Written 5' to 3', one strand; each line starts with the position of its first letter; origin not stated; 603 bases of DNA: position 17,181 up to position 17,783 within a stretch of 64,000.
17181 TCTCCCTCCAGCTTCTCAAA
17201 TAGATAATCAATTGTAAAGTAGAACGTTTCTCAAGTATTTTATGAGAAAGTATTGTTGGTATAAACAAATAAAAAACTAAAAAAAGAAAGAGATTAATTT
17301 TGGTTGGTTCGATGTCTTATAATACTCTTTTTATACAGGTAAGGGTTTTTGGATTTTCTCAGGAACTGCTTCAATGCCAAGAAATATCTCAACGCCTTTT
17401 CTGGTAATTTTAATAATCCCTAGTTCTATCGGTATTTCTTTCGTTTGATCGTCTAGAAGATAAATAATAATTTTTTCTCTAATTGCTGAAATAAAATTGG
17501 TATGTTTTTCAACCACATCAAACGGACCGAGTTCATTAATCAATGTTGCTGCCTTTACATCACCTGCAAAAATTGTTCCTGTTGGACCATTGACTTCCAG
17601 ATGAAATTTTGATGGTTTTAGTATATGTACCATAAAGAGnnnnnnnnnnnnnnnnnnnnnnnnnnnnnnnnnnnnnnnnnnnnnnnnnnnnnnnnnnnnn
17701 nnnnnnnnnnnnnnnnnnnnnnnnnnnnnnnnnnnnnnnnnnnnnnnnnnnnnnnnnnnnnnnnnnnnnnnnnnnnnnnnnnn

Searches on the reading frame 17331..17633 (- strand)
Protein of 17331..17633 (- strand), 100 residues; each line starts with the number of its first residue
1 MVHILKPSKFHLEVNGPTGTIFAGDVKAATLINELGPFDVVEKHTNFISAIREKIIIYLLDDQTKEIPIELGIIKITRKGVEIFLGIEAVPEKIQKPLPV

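Call 107: search_protein_families(library=pfam, proteins=[window:17331-17633:-], max_evalue=0.001)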
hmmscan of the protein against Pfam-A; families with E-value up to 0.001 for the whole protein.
window:17331-17633:- (100 aa): 1 family
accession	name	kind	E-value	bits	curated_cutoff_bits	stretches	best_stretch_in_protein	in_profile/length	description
PF02823.21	ATP-synt_DE_N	-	4.6e-09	36.6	27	1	10-83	1-75/80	ATP synthase, Delta/Epsilon chain, beta-sandwich domain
